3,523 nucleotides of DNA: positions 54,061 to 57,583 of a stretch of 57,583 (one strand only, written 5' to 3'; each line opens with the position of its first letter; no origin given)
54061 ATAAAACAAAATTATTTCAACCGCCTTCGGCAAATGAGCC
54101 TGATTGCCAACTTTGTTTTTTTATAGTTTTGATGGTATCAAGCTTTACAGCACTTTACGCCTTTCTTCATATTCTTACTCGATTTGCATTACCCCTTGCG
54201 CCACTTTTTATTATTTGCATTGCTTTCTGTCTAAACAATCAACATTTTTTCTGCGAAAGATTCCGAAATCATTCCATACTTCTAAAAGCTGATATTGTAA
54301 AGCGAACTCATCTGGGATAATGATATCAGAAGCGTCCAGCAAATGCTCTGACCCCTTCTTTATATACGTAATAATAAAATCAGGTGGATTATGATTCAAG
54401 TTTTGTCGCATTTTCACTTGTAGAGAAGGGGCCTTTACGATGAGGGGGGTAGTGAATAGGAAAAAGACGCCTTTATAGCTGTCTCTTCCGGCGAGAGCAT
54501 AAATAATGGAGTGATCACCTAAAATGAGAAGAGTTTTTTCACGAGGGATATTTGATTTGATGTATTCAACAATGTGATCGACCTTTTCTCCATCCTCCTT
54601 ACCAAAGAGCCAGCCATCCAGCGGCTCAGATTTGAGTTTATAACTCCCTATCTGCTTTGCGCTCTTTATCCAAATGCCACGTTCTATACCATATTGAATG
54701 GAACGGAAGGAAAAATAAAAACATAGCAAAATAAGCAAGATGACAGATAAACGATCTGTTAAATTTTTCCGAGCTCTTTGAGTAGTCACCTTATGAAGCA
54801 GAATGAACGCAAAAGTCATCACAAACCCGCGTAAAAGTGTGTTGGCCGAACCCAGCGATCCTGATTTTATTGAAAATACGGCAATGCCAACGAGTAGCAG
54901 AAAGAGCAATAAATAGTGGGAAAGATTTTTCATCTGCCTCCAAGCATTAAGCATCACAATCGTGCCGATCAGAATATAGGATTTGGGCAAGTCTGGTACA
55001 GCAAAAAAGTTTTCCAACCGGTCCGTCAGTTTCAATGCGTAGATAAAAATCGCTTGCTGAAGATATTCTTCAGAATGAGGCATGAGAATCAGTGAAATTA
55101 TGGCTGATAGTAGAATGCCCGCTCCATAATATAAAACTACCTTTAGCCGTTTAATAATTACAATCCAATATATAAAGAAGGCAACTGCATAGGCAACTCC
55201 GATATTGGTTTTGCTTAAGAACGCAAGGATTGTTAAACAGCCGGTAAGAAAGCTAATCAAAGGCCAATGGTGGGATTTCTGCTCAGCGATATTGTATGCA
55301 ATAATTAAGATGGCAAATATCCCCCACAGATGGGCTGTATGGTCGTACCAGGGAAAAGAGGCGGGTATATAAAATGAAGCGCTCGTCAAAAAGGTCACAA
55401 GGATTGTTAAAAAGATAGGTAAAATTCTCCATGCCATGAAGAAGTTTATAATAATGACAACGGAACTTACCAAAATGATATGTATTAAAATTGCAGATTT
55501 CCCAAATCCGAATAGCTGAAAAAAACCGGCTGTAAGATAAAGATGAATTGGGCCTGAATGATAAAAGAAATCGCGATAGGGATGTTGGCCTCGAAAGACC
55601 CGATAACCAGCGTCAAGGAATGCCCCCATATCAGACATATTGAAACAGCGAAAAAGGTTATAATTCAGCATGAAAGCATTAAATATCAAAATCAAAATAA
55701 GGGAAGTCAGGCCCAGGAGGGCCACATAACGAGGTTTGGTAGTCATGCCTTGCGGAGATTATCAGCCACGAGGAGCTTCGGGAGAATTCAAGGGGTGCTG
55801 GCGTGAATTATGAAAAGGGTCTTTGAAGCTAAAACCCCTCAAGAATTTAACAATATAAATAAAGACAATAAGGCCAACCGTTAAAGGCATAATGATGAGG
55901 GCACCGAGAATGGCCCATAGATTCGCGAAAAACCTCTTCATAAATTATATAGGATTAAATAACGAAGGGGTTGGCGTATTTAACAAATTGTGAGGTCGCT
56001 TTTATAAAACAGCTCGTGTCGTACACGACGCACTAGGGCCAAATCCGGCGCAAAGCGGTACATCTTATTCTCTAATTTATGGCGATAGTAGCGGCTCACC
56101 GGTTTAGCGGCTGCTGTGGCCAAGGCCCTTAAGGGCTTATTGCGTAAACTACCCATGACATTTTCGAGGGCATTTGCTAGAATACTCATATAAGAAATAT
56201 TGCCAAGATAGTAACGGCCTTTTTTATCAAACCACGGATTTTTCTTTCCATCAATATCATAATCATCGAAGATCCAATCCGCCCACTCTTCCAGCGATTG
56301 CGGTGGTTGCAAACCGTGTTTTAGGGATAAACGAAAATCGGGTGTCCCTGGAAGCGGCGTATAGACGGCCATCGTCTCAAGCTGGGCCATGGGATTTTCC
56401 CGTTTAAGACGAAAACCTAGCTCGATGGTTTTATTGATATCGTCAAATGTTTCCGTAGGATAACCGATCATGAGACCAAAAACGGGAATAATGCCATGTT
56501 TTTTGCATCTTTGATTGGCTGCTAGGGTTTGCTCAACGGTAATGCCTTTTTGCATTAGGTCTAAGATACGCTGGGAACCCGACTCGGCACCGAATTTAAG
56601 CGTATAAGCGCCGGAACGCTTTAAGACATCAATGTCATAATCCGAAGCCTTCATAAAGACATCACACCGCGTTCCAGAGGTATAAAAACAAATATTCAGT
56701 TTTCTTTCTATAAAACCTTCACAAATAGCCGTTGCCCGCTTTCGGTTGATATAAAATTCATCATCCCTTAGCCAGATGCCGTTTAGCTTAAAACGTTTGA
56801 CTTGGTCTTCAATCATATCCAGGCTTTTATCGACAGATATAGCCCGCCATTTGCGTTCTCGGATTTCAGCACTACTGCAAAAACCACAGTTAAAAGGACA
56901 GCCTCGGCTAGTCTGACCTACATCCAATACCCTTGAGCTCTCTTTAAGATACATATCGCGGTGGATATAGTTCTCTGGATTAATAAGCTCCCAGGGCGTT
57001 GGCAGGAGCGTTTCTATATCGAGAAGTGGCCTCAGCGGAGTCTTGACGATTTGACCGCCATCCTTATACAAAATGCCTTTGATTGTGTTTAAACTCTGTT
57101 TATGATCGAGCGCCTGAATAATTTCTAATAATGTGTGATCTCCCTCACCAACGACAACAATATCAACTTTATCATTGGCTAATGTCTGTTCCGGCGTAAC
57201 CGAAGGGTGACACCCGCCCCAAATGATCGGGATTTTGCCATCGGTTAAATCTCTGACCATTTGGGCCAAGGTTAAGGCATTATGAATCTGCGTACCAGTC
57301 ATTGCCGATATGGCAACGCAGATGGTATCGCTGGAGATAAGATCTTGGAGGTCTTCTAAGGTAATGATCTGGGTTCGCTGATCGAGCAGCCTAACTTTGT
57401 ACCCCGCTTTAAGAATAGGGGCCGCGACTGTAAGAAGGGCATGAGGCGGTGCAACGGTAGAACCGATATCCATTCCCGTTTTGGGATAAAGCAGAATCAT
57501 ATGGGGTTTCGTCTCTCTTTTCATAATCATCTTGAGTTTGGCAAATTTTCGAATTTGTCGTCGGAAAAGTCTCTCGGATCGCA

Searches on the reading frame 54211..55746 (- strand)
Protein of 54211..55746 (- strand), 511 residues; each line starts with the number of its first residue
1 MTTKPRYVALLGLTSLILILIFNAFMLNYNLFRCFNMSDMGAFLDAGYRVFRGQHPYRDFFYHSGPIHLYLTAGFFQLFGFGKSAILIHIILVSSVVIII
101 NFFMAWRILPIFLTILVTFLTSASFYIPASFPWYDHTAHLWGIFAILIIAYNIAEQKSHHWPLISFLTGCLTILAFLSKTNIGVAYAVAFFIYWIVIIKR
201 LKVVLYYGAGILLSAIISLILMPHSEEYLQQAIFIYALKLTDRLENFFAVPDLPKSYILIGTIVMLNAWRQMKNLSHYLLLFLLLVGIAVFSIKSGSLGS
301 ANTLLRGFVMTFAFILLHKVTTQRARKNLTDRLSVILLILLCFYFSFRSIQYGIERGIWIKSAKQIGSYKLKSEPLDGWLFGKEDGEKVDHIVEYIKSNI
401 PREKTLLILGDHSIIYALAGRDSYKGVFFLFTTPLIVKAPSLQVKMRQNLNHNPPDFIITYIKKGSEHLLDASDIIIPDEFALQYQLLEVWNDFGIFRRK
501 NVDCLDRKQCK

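Call 28: find_encoding_contigs(protein=window:54211-55746:-, flank=10000, max_places=8)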
Protein window:54211-55746:- (511 aa): 4 contigs read that carry it; 4 places shown.
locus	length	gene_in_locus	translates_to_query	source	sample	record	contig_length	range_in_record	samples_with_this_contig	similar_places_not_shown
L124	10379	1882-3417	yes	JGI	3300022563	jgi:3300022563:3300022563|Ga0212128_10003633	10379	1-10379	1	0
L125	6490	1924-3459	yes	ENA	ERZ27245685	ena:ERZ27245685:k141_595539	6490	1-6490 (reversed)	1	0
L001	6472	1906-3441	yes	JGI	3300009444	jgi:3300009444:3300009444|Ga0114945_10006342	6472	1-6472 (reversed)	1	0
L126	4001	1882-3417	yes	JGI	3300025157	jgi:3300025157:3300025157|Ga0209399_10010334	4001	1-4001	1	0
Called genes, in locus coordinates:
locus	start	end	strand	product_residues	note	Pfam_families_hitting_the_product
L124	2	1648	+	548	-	?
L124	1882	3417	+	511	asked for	-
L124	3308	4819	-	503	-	-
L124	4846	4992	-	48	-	-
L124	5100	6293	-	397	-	PF13439:Glyco_transf_4, PF00534:Glycos_transf_1, PF13692:Glyco_trans_1_4, PF13524:Glyco_trans_1_2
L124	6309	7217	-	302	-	PF01522:Polysacc_deac_1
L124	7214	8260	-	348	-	-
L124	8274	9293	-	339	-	PF00195:Chal_sti_synt_N (weak), PF08545:ACP_syn_III, PF08541:ACP_syn_III_C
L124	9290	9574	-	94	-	-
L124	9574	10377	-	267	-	?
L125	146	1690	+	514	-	PF02310:B12-binding, PF19864:Radical_SAM_N2 (weak), PF04055:Radical_SAM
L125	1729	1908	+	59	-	-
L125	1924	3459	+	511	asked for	-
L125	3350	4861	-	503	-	-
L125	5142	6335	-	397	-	PF13439:Glyco_transf_4, PF00534:Glycos_transf_1, PF13692:Glyco_trans_1_4, PF13524:Glyco_trans_1_2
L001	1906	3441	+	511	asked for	-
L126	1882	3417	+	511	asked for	-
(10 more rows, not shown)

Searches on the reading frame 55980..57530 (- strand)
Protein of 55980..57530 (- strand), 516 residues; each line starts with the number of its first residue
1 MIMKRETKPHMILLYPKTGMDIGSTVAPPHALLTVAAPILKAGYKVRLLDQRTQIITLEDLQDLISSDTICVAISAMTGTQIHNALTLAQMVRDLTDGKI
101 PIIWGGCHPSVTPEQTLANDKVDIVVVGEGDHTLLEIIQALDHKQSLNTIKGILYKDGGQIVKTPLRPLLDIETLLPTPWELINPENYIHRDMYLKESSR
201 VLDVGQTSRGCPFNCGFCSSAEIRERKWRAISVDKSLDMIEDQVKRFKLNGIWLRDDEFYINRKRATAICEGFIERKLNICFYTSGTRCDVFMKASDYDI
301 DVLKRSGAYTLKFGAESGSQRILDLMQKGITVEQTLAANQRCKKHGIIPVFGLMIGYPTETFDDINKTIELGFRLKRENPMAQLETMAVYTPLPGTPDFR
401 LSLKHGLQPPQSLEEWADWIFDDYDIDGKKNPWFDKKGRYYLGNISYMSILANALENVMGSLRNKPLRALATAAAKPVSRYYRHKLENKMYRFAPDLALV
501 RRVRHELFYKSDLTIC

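Call 7: find_encoding_contigs(protein=window:55980-57530:-, flank=10000, max_places=6)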
Protein window:55980-57530:- (516 aa): 1 contig read that carries it; 1 place shown.
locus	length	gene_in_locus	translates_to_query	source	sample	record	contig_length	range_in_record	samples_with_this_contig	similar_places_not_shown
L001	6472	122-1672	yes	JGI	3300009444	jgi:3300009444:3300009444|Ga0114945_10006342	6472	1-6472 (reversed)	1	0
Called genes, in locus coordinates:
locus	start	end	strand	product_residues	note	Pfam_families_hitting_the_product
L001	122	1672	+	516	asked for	PF02310:B12-binding, PF19864:Radical_SAM_N2 (weak), PF04055:Radical_SAM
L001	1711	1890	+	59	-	-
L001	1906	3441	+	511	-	-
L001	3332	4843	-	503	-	-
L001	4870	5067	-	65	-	-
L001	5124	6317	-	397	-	PF13439:Glyco_transf_4, PF00534:Glycos_transf_1, PF13692:Glyco_trans_1_4, PF13524:Glyco_trans_1_2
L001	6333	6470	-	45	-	?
